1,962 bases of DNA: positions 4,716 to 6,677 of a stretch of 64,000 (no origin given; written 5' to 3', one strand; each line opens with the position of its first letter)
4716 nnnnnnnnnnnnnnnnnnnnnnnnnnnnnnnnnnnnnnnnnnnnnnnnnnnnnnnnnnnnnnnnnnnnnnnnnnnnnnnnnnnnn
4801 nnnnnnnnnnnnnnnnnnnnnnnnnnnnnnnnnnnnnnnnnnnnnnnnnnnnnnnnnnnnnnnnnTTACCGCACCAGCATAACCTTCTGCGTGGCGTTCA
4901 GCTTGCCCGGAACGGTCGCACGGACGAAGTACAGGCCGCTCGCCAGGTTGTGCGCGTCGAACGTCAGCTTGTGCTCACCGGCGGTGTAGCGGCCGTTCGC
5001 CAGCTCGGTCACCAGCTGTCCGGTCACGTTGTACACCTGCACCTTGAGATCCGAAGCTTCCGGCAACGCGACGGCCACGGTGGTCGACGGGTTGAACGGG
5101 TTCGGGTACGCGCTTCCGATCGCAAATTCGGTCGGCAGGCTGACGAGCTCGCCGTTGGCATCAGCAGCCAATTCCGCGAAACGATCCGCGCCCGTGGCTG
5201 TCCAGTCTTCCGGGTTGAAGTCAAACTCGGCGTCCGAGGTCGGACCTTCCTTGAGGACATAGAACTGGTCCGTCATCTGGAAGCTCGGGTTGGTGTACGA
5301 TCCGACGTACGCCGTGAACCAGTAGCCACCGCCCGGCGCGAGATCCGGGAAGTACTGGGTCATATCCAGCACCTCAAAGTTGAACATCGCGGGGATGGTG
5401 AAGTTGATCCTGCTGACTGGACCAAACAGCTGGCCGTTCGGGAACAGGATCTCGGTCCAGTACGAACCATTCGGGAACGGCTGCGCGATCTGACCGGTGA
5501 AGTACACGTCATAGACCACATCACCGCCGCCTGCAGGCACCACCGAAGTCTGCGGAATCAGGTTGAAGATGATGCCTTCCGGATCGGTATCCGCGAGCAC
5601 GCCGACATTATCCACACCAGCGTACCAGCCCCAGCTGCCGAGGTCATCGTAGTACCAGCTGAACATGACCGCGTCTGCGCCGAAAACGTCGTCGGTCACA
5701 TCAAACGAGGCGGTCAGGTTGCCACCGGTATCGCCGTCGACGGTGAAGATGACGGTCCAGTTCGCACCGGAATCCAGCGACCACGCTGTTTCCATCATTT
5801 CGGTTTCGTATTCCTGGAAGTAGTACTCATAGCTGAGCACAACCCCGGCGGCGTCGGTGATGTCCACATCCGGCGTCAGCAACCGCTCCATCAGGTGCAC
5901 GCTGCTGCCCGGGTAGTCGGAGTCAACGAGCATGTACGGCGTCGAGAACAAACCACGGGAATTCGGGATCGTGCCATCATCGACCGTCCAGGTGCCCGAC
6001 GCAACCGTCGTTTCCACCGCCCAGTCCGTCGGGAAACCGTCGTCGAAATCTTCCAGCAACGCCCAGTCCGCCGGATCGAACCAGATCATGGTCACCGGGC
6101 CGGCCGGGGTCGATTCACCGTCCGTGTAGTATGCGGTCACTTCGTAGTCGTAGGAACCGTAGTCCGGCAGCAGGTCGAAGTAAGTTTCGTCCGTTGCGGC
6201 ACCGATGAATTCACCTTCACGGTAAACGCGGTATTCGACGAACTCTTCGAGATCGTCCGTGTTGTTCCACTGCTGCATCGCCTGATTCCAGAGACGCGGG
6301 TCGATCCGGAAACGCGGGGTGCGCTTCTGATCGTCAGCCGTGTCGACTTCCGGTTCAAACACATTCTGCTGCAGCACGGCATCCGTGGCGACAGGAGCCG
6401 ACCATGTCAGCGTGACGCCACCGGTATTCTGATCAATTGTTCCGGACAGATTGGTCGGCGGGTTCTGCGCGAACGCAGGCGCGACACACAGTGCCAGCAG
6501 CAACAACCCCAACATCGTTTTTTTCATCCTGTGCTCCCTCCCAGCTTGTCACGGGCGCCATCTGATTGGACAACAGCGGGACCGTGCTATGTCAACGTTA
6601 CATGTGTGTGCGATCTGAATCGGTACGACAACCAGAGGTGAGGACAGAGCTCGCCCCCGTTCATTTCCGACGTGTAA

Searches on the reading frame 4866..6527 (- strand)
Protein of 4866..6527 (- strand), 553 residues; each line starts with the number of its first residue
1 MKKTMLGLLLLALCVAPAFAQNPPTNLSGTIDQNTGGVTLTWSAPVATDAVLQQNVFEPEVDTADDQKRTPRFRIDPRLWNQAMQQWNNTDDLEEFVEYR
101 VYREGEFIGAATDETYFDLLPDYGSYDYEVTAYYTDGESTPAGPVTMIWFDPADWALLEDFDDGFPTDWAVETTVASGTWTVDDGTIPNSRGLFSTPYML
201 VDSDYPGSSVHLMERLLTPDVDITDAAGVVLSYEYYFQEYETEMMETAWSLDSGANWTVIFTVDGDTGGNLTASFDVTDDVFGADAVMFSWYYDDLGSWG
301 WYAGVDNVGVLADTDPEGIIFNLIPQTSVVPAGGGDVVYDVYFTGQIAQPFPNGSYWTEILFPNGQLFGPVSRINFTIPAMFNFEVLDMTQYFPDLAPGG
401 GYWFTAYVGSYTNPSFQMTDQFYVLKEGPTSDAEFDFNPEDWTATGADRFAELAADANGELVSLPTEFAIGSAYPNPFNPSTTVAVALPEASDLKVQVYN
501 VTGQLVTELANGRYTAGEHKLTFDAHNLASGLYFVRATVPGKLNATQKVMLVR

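Call 13: search_protein_families(library=pfam, proteins=[window:4866-6527:-], max_evalue=0.0001)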
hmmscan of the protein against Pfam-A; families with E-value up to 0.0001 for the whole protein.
window:4866-6527:- (553 aa): 2 families
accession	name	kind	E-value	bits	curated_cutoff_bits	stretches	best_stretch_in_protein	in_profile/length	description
PF18962.6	Por_Secre_tail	-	7.8e-11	42.5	27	1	474-541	2-66/75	Secretion system C-terminal sorting domain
PF13860.13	FlgD_ig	-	1.3e-05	25.5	27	1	482-538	12-74/79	FlgD Ig-like domain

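Call 49: search_protein_families(library=ncbifam, proteins=[window:4866-6527:-], max_evalue=0.0001)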
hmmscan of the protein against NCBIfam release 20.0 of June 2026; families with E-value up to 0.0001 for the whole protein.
window:4866-6527:- (553 aa): 3 families
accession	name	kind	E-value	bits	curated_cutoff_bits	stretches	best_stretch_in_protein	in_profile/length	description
TIGR04183.1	Por_Secre_tail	domain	3.2e-11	43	23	1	474-550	2-70/72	T9SS type A sorting domain-containing protein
NF052323.1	T9SSA_dep_M6i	equivalog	3.6e-06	25.2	600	1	474-544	961-1031/1043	T9SS-dependent M6-like inactivated metalloprotease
NF038113.1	T9SSA_dep_M36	equivalog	5.3e-06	24.9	885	1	472-551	794-868/869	T9SS-dependent M36 family metallopeptidase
